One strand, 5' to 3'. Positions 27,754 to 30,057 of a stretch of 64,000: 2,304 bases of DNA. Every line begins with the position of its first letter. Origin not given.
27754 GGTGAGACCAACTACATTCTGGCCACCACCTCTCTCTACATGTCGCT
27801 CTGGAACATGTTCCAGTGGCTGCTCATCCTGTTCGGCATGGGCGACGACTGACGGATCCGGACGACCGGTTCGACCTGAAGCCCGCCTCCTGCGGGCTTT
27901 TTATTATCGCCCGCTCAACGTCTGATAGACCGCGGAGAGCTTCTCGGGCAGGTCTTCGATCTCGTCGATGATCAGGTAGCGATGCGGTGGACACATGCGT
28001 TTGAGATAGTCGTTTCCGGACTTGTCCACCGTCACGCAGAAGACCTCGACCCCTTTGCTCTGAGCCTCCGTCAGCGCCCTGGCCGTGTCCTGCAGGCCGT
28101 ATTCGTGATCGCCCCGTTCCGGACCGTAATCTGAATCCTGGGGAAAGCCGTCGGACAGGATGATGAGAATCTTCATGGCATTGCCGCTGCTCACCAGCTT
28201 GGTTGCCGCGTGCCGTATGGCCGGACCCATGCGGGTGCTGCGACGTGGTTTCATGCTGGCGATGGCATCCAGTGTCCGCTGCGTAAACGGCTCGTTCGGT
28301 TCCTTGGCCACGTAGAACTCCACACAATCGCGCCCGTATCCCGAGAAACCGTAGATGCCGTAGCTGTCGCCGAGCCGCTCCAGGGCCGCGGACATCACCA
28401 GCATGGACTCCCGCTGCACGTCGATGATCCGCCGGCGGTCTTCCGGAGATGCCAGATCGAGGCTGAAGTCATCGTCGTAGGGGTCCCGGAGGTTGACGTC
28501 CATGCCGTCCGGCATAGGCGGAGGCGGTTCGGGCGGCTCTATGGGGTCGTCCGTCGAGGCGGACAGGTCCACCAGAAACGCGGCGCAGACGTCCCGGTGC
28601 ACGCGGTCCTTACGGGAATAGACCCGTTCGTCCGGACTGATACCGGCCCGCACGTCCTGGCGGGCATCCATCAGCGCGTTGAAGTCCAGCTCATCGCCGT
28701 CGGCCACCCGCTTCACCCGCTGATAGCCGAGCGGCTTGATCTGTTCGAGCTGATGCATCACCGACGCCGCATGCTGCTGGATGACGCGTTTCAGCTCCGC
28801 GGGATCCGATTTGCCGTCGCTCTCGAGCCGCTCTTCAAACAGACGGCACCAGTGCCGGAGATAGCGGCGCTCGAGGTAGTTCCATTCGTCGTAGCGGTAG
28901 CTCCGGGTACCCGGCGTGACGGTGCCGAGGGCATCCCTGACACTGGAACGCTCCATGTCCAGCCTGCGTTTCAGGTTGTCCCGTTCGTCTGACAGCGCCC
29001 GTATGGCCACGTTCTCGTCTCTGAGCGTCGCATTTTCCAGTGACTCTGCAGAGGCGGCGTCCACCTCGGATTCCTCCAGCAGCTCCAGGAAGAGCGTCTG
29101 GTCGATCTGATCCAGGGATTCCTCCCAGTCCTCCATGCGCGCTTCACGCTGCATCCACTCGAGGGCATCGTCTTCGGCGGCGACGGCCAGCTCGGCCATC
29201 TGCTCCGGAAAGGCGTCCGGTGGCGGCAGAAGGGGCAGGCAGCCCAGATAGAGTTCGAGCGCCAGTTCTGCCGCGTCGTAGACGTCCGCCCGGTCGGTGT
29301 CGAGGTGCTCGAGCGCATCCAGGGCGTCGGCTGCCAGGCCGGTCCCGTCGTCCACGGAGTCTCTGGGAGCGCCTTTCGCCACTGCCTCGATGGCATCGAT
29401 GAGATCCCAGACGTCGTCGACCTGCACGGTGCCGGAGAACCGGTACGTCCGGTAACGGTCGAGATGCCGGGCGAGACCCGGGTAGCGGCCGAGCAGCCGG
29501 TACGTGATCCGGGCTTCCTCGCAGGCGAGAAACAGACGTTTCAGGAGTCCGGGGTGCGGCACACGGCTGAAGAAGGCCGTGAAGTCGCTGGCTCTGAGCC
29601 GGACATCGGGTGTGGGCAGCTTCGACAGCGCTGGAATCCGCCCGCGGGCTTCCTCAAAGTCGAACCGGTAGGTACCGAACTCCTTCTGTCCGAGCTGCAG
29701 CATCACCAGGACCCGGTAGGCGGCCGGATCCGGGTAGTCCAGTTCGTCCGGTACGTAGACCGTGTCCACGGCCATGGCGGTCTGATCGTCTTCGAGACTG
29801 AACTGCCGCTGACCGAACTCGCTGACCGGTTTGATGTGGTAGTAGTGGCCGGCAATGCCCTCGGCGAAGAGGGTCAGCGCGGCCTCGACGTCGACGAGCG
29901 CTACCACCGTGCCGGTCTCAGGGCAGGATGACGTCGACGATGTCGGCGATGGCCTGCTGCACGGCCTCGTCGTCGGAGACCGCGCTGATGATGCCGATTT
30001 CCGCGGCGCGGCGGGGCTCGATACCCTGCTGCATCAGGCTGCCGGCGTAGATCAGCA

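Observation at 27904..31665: Orphan CbbQ/NorQ AAA+ ATPase and CbbO/NorD VWA pair coupled to a VOC-fold protein rather than Rubisco or NO reductase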

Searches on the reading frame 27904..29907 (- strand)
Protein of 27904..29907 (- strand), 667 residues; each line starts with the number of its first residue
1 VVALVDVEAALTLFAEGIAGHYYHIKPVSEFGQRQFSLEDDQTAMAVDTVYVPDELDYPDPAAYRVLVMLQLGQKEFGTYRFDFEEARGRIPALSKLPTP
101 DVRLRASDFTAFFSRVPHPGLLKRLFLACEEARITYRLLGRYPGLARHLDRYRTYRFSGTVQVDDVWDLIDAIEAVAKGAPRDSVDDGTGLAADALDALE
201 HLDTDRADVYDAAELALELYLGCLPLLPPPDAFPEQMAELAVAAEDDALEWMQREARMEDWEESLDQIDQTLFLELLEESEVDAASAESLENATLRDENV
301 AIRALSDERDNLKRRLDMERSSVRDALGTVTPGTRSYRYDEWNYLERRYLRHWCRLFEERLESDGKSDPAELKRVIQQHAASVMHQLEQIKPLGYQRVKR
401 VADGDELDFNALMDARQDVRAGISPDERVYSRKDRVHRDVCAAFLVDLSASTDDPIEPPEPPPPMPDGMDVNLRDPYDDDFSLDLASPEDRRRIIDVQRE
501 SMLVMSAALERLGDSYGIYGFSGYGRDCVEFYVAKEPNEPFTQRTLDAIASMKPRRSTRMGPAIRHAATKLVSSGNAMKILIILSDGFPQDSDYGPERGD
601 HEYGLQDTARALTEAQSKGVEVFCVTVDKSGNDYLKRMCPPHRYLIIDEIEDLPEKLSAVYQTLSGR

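Call 7: search_protein_families(library=pfam, proteins=[window:27904-29907:-], max_evalue=0.1)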
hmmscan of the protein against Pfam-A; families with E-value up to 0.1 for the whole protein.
window:27904-29907:- (667 aa): 2 families
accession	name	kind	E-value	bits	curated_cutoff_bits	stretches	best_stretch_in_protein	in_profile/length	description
PF00092.34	VWA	-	1.4e-07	32.3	23.8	1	514-648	38-163/174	von Willebrand factor type A domain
PF11775.14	CobT_C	-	0.022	14.8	21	0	559-601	117-160/220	Cobalamin biosynthesis protein CobT VWA domain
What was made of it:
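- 27904..29907 (-): Third gene: a 667-aa NorD/CbbO-type VWA partner (O). It has a subfamily-specific helical N-terminal domain (~1-240), an acidic helical linker (~245-330), a NorD-like pre-VWA segment (336-455) and a VWA domain with MIDAS residues D447, S449, S451, T558 and D586. VWA domain at 1.4e-7 (call 7).
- On NorD/CbbO VWA partner proteins: VWA at 1.4e-7 (call 7).
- Checked: O hits VWA (1.4e-7) (call 7).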

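Call 8: search_protein_families(library=ncbifam, proteins=[window:27904-29907:-], max_evalue=0.1)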
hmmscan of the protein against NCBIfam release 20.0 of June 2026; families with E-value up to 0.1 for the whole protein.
window:27904-29907:- (667 aa): 0 families
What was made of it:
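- On VOC (glyoxalase / bleomycin-resistance / extradiol dioxygenase) superfamily: There is no NCBIfam family (calls 7, 8).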

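Call 25: search_solved_structures(query=window:27904-29907:-, max_evalue=0.01, show_alignments=2)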
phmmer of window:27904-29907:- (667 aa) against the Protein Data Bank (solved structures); distinct sequences matched with E-value up to 0.01: 2.
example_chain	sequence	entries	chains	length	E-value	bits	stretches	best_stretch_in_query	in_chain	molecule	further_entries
9qh6_G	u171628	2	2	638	1.1e-28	103.3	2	491-663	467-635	von Willebrand factor, type A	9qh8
9qhd_G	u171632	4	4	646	1.1e-27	100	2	491-666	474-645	Nitric oxide reductase NorD protein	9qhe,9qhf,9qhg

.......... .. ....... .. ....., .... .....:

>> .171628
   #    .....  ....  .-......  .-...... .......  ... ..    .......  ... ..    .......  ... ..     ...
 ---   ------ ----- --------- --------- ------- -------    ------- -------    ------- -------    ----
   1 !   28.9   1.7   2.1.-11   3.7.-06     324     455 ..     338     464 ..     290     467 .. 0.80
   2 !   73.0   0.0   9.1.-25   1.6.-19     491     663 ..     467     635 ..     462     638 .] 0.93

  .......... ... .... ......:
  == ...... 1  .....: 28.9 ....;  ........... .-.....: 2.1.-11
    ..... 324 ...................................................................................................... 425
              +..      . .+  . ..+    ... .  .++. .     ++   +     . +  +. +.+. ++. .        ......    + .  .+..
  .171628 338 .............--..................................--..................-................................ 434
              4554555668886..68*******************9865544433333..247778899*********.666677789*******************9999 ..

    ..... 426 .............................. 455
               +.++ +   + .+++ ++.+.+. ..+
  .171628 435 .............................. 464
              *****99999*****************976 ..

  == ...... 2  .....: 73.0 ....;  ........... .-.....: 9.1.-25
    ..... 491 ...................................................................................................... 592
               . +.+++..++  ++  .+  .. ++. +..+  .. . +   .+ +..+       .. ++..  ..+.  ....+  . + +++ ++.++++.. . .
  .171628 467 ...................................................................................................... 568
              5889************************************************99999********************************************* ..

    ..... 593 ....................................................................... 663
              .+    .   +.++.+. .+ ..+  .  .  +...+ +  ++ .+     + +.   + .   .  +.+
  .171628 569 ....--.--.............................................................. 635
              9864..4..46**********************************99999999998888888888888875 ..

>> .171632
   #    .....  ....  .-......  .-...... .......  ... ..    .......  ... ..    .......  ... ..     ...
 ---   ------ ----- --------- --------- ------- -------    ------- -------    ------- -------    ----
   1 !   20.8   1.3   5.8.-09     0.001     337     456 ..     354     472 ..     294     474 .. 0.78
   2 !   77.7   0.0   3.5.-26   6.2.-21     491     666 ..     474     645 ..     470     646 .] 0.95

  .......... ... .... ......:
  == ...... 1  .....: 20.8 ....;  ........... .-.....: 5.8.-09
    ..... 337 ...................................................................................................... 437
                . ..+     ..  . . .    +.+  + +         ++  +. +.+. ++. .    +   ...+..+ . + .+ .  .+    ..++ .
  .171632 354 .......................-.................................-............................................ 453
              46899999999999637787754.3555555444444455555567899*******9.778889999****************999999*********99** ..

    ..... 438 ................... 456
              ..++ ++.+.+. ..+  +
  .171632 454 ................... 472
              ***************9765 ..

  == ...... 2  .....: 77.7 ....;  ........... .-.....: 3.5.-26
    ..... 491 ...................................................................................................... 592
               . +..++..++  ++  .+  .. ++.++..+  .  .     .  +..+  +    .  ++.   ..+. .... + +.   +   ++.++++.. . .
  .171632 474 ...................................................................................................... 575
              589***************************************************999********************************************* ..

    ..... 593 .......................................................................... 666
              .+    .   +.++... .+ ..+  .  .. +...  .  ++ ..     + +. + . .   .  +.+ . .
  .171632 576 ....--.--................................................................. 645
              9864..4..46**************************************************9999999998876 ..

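Call 30: find_homologous_proteins(query=window:27904-29907:-)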
Query window:27904-29907:- (667 aa): 537 proteins with E <= 0.001 among 8000 candidates; the best 120 are listed.
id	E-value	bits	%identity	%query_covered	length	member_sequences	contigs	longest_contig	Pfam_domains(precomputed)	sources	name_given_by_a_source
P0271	0.0e+0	1505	100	100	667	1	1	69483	PF00092.35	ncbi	-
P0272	0.0e+0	1274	84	100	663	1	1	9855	PF00092.35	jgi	-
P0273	0.0e+0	1266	85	100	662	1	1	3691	PF00092.35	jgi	jgi:hypothetical protein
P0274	0.0e+0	1244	83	100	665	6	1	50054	PF00092.35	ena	-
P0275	0.0e+0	1240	82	100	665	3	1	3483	PF00092.35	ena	-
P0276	0.0e+0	1236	82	100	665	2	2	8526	PF00092.35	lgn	-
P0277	0.0e+0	1235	82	100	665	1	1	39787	PF00092.35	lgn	-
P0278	0.0e+0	1230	82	100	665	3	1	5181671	PF00092.35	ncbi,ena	-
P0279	0.0e+0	1225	81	100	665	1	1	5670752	PF00092.35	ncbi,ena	-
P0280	0.0e+0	1209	80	100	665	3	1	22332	PF00092.35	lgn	-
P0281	0.0e+0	1209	81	100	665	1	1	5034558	PF00092.35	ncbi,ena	-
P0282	0.0e+0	1191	79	100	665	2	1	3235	PF00092.35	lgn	-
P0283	0.0e+0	1173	78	100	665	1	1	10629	PF00092.35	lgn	-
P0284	0.0e+0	1172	78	100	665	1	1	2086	PF00092.35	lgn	-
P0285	0.0e+0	1153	77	100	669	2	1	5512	PF00092.35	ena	-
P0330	3.3e-227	774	55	100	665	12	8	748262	-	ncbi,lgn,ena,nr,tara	ncbi:MAG: hypothetical protein CMQ49_04165 [Gammaproteobacteria bacterium]|nr:hypothetical protein [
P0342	1.5e-222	759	52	100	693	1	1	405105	-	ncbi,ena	-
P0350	8.8e-220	750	52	100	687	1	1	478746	-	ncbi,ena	-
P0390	5.3e-202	691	50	100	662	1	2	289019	-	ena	-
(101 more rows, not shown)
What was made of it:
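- Some sources name O homologues 'NorD' (call 30).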

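Call 31: find_encoding_contigs(protein=P0330, flank=7000, max_places=2)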
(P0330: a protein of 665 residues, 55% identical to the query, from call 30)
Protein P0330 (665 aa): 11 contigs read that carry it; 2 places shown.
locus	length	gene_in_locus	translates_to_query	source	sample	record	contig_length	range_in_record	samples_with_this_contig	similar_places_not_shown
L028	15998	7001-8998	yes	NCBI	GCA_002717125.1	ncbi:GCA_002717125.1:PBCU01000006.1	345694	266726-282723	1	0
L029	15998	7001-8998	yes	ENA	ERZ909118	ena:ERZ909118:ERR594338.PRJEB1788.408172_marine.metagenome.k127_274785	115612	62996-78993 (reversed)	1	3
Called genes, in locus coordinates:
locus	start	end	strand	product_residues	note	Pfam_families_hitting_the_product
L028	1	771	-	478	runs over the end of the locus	PF00171:Aldedh, PF05893:LuxC (weak)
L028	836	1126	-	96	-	-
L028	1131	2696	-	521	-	PF00474:SSF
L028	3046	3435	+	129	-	PF03992:ABM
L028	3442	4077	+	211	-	PF02798:GST_N, PF13409:GST_N_2, PF13417:GST_N_3, PF00043:GST_C (weak), PF13410:GST_C_2 (weak)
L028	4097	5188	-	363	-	PF02230:Abhydrolase_2 (weak)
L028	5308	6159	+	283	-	-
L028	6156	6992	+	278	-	PF07728:AAA_5, PF08406:CbbQ_C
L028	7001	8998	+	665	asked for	-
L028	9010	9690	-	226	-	PF01027:Bax1-I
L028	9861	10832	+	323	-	PF03372:Exo_endo_phos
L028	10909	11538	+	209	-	PF00300:His_Phos_1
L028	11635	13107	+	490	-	PF00171:Aldedh (faint)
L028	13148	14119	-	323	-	PF08450:SGL (faint), PF17170:DUF5128 (weak), PF01436:NHL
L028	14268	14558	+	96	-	-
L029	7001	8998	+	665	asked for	-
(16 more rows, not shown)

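Call 32: find_encoding_contigs(protein=P0350, flank=7000, max_places=2)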
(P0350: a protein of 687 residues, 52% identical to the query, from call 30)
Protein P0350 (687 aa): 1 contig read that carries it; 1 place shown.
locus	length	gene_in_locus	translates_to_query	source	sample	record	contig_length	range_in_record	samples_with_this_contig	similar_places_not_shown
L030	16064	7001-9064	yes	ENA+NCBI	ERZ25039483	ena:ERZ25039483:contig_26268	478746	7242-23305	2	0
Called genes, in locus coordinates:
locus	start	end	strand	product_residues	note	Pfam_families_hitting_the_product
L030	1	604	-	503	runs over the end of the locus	PF00082:Peptidase_S8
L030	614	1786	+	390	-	PF14400:Transglut_i_TM, PF14402:7TM_transglut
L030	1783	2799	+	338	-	PF14397:ATPgrasp_ST, PF02655:ATP-grasp_3 (faint), PF08443:RimK (faint), PF14398:ATPgrasp_YheCD (faint)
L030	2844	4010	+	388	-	PF04909:Amidohydro_2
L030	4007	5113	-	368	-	PF02230:Abhydrolase_2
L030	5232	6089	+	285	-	-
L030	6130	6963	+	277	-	PF07728:AAA_5, PF08406:CbbQ_C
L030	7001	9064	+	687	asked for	-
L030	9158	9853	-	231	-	PF01027:Bax1-I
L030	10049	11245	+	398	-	PF06433:Me-amine-dh_H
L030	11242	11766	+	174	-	PF07291:MauE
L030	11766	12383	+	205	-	-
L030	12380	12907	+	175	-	PF02975:Me-amine-dh_L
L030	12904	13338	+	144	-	PF00034:Cytochrom_C (faint)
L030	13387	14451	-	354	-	PF24827:AstE_AspA_cat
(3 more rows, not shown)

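Call 59: find_encoding_contigs(protein=P0390, flank=6000, max_places=1)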
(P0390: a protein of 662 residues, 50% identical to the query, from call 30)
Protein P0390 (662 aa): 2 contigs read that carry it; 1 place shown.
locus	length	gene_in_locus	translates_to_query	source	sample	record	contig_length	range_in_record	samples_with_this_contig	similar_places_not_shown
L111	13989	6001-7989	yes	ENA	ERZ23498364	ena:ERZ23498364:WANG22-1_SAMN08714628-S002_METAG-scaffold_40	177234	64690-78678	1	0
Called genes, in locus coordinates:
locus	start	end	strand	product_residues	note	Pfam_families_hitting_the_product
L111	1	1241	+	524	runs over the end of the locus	PF14400:Transglut_i_TM, PF14402:7TM_transglut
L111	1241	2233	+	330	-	PF14397:ATPgrasp_ST, PF02655:ATP-grasp_3 (faint), PF08443:RimK (faint), PF14398:ATPgrasp_YheCD (faint)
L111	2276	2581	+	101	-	PF03992:ABM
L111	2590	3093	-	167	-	PF00583:Acetyltransf_1, PF13673:Acetyltransf_10 (weak), PF13508:Acetyltransf_7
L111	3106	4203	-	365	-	PF02230:Abhydrolase_2 (weak)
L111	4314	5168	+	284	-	-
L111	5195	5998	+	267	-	PF07728:AAA_5, PF08406:CbbQ_C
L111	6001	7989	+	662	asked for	-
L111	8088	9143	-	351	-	PF26745:SPM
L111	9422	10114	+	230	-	-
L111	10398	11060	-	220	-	PF01027:Bax1-I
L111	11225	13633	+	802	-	PF00890:FAD_binding_2 (weak), PF01266:DAO, PF12831:FAD_oxidored (faint), PF13450:NAD_binding_8 (faint), PF16350:FAO_M, PF01571:GCV_T, PF08669:GCV_T_C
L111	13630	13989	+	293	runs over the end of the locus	PF01694:Rhomboid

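Call 60: find_encoding_contigs(protein=P0342, flank=6000, max_places=1)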
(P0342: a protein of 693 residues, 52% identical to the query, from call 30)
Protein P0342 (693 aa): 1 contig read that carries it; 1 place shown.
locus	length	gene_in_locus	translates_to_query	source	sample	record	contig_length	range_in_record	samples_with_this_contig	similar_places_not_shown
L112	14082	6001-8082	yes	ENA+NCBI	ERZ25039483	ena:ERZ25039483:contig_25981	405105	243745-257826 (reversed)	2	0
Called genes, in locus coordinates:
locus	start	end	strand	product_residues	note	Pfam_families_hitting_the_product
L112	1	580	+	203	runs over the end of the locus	PF08443:RimK (faint), PF14397:ATPgrasp_ST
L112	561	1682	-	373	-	-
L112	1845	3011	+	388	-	PF04909:Amidohydro_2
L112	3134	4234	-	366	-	-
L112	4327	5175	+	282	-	-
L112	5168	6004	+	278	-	PF07728:AAA_5, PF08406:CbbQ_C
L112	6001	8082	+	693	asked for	-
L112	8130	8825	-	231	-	PF01027:Bax1-I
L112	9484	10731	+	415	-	PF00067:p450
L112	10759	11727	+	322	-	PF00478:IMPDH (faint), PF03060:NMO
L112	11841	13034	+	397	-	PF06433:Me-amine-dh_H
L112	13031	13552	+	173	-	PF07291:MauE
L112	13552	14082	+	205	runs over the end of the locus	PF13098:Thioredoxin_2 (weak)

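Call 62: search_solved_structures(query=A3, max_evalue=0.01, show_alignments=1)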
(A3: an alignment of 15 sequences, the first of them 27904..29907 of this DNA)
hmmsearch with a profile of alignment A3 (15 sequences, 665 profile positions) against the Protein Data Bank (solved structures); distinct sequences matched with E-value up to 0.01: 2.
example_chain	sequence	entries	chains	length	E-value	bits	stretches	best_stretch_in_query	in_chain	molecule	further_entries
9qhd_G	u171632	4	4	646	6.6e-38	134.2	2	489-664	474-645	Nitric oxide reductase NorD protein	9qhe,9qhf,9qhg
9qh6_G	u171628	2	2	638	1.4e-36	129.8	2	489-662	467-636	von Willebrand factor, type A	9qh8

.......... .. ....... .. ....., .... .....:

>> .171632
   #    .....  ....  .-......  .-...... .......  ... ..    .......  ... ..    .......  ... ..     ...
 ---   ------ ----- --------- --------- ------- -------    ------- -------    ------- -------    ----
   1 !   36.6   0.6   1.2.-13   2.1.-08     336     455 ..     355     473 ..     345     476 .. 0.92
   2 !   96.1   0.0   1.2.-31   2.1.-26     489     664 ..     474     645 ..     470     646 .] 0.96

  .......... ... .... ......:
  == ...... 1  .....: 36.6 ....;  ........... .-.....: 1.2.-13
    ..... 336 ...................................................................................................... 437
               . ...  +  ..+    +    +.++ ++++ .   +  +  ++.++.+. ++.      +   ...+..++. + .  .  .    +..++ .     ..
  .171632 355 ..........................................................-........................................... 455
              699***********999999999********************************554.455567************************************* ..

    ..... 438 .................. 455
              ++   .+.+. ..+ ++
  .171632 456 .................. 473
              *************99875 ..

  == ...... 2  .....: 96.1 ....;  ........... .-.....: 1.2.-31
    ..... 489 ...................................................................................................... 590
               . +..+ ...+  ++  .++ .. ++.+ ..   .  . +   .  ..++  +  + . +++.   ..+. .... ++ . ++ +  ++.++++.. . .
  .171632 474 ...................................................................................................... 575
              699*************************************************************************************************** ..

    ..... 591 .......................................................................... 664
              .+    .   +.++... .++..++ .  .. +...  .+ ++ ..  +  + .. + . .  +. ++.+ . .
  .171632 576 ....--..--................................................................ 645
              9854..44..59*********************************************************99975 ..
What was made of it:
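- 27904..29907 (-): The NorD match covers residues 324/336-666 only (calls 25, 62).
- On NorD/CbbO VWA partner proteins: Residues 336-664 align to NorD at 6.6e-38 and include DLSAST (calls 25, 62).
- Closest known: NorQ/NorD. Different: O's N-terminal half shows no detectable homology to NorD (call 62).
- Closest known: CbbQ/CbbO. Different: No solved CbbO chain matched O in the PDB sequence searches (calls 25, 62), so no direct comparison was possible.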

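Call 74: search_protein_families(library=padloc, proteins=[window:27904-29907:-], max_evalue=0.001)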
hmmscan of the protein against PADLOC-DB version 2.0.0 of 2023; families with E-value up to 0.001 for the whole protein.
window:27904-29907:- (667 aa): 0 families

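Call 75: predict_structure(alignment_id=A3)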
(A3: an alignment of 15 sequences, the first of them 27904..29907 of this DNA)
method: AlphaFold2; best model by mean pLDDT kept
length: 667 residues; sequences in the alignment: 15
mean_pLDDT: 68.5   pTM: 0.49
mean pLDDT of the five models: 68.5, 67.6, 61.0, 59.3, 58.0
residues with pLDDT >= 90: 34; 70-90: 337; 50-70: 155; < 50: 141
segments of 3 or more residues with pLDDT < 50: 32-46, 241-246, 288-297, 326-334, 342-352, 391-413, 422-438, 460-467, 474-489, 589-601
pLDDT, mean of each block of 10 residues (from residue 1): 71 72 67 36 49 79 85 86 89 84 70 84 90 90 84 78 87 87 86 88 89 94 80 59 54 71 73 63 47 45 74 69 48 51 44 59 71 82 70 36 35 49 38 42 80 56 49 48 44 75 78 76 64 80 79 67 84 78 72 38 65 85 77 68 80 77 63
secondary structure, 60 per line:
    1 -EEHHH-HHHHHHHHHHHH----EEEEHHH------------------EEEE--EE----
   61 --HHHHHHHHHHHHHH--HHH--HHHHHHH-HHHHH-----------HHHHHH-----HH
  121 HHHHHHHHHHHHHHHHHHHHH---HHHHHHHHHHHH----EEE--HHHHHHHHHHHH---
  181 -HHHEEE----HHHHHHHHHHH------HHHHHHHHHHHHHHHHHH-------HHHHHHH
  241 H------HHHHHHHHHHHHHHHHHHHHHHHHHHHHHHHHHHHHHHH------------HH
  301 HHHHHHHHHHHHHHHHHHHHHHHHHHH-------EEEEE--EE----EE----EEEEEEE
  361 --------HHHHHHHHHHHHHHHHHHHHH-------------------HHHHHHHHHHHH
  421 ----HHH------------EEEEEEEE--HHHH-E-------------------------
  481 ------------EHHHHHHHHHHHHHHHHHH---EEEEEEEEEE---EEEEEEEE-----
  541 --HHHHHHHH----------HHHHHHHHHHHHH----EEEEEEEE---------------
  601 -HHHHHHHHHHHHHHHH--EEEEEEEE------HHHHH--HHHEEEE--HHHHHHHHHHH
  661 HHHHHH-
elements in order (helices of 4 or more, strands of 3 or more residues): H8-19 E24-27 E49-52 H63-76 H84-90 H92-96 H108-113 H119-141 H145-156 E161-163 H166-177 E185-187 H192-202 H209-226 H234-241 H248-286 H299-327 E335-339 E354-360 H369-389 H409-420 E440-447 H450-453 H494-511 E515-524 E528-535 H543-550 H561-573 E578-585 H602-617 E620-627 H634-638 E644-647 H650-666
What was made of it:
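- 27904..29907 (-): AF2 pLDDT 68.5 (call 75).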
